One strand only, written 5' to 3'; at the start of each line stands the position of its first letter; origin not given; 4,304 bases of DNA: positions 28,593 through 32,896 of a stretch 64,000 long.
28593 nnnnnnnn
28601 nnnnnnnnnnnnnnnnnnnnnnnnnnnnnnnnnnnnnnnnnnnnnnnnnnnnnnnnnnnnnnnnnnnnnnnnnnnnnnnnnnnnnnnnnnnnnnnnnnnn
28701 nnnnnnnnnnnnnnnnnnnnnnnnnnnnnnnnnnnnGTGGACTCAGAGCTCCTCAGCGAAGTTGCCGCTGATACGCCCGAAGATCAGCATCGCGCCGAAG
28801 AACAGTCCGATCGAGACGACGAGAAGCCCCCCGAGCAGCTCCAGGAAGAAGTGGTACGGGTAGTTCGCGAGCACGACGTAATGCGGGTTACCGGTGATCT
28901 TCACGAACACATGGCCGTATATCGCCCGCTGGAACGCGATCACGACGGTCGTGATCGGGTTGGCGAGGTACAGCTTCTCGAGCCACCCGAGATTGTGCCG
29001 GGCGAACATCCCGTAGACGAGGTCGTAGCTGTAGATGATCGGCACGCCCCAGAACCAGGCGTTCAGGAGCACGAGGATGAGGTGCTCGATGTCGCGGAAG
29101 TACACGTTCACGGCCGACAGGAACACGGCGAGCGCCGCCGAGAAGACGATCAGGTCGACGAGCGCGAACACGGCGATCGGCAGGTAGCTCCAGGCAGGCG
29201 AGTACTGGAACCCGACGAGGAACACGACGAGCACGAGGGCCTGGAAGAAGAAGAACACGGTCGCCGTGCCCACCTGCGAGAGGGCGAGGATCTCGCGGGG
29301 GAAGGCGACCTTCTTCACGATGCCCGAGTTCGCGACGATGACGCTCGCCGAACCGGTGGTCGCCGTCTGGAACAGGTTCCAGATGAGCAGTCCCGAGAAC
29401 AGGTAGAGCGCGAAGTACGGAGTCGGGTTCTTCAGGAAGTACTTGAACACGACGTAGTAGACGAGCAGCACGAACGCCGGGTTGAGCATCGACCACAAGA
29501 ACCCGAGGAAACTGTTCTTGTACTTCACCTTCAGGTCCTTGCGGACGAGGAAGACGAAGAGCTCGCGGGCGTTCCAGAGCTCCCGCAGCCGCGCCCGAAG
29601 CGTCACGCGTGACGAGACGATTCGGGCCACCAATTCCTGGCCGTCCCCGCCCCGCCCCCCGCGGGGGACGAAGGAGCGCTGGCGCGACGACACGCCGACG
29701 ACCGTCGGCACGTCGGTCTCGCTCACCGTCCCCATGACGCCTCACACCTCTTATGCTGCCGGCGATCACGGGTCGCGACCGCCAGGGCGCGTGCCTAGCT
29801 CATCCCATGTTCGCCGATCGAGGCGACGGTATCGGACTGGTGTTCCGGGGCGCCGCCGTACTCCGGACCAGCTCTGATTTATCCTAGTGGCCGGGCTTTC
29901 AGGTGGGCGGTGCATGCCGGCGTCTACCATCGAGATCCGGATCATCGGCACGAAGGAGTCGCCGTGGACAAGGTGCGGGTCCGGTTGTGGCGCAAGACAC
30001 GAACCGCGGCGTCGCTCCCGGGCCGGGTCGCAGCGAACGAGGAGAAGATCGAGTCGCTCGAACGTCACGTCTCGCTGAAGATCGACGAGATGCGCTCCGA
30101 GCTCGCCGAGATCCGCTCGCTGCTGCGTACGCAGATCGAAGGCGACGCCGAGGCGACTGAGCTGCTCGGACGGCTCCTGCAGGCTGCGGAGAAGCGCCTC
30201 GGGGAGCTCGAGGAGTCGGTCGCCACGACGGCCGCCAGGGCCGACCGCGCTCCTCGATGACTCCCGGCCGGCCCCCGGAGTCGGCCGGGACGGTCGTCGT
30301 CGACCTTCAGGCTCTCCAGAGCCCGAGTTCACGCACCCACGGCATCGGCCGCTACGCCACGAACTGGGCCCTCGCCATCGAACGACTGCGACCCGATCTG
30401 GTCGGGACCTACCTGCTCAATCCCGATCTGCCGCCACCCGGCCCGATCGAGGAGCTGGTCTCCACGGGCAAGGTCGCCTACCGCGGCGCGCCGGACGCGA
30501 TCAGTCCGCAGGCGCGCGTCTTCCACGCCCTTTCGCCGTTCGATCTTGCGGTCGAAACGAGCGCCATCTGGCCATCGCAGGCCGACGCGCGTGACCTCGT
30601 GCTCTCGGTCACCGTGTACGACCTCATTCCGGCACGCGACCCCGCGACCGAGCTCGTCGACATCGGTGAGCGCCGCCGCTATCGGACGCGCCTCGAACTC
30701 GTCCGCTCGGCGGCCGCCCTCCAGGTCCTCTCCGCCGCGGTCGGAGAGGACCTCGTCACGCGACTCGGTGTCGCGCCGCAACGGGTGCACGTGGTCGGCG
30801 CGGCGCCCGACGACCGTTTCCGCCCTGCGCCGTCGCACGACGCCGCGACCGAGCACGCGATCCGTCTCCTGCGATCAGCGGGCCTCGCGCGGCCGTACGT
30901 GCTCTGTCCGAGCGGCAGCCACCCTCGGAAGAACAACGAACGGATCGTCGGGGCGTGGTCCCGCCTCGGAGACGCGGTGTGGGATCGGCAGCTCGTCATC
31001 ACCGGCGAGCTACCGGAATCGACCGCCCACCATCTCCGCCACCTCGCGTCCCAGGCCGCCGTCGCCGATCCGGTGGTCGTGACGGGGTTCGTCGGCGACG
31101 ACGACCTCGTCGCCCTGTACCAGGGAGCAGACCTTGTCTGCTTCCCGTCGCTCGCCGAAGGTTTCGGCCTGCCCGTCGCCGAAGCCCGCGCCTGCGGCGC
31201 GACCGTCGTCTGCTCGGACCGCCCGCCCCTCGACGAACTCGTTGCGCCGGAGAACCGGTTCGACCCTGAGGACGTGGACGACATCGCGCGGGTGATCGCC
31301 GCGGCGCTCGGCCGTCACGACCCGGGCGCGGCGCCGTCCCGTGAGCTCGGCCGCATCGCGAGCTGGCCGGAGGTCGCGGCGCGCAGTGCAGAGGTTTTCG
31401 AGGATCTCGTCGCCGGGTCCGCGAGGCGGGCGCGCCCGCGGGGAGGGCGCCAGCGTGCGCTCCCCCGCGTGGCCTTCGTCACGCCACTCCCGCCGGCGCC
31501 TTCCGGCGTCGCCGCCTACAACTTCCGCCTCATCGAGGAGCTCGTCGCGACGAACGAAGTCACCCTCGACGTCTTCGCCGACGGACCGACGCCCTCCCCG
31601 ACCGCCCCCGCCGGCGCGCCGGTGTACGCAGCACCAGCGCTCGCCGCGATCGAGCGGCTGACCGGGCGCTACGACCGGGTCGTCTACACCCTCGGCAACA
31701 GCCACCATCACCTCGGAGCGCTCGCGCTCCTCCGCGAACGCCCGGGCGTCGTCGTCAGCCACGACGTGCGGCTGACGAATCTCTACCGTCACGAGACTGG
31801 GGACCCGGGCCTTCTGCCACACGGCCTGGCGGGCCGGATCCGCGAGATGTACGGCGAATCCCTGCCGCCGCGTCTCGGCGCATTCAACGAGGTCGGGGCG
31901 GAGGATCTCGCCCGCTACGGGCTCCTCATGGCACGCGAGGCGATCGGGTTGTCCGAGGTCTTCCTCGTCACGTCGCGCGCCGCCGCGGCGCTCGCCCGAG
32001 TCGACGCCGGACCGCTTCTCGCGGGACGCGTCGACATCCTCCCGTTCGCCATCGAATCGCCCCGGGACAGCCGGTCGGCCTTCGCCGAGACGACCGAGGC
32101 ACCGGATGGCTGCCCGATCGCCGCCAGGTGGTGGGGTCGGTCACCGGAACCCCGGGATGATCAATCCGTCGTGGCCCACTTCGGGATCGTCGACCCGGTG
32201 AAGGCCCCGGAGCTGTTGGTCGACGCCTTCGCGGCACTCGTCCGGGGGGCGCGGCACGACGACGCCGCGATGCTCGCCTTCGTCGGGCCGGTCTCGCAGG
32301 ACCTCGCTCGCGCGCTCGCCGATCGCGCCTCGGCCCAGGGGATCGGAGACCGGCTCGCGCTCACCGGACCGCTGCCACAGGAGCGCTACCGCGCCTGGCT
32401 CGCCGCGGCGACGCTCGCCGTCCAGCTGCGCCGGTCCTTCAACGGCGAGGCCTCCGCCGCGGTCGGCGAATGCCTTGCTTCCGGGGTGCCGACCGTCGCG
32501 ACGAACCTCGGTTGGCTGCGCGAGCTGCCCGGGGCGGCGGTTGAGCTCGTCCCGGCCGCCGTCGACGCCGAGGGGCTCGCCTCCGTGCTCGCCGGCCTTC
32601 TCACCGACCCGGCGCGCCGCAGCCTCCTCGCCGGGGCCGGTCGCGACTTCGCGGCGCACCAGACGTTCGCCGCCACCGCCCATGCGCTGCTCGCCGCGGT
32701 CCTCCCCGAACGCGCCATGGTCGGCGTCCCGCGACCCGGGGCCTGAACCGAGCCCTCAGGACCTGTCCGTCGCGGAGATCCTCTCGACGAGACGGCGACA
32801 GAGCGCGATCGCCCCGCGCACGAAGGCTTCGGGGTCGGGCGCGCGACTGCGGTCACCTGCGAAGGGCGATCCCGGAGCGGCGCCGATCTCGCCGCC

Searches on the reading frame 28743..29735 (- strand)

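Call 35: search_protein_families(library=pfam, proteins=[window:28743-29735:-], max_evalue=0.0001)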
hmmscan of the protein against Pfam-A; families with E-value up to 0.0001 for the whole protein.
window:28743-29735:- (330 aa): 1 family
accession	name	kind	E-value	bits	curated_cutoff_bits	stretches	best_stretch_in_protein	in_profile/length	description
PF01061.29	ABC2_membrane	-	1.5e-10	41.5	26.9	1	59-271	2-209/211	ABC-2 type transporter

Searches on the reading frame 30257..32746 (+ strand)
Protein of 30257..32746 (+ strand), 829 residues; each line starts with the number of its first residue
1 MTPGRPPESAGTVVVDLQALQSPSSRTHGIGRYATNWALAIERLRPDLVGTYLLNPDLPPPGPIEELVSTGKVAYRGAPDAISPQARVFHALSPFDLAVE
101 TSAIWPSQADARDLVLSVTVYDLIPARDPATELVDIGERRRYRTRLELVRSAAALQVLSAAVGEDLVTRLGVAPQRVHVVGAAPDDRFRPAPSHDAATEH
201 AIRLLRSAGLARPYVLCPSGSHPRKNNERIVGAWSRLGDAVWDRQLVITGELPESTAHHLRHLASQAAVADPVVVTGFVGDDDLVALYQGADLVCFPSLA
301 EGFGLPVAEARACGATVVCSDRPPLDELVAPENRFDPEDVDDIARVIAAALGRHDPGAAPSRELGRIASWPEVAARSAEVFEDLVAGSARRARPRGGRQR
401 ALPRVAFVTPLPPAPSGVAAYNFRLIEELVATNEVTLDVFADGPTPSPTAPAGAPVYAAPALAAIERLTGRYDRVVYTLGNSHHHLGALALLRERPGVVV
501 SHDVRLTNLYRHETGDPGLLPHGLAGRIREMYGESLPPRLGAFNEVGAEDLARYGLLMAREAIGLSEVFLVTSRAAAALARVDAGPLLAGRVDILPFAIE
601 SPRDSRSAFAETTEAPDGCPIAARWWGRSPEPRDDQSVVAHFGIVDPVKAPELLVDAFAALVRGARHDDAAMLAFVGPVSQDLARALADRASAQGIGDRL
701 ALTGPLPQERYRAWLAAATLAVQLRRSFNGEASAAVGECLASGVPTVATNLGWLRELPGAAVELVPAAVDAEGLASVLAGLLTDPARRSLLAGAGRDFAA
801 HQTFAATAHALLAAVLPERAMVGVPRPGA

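Call 35: search_protein_families(library=pfam, proteins=[window:30257-32746:+], max_evalue=0.0001)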
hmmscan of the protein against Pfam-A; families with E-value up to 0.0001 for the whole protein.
window:30257-32746:+ (829 aa): 4 families
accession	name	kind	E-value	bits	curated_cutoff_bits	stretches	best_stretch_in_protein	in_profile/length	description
PF00534.26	Glycos_transf_1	-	4.1e-34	118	26.4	2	214-351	17-156/172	Glycosyl transferases group 1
PF13692.12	Glyco_trans_1_4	-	3.1e-33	115.5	27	2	213-351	2-140/142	Glycosyl transferases group 1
PF13524.12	Glyco_trans_1_2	-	1.2e-10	42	25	0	700-812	29-143/144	Glycosyl transferase-like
PF20706.3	GT4-conflict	-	3e-08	33.5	26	1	158-338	149-327/385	Family 4 Glycosyltransferase in conflict systems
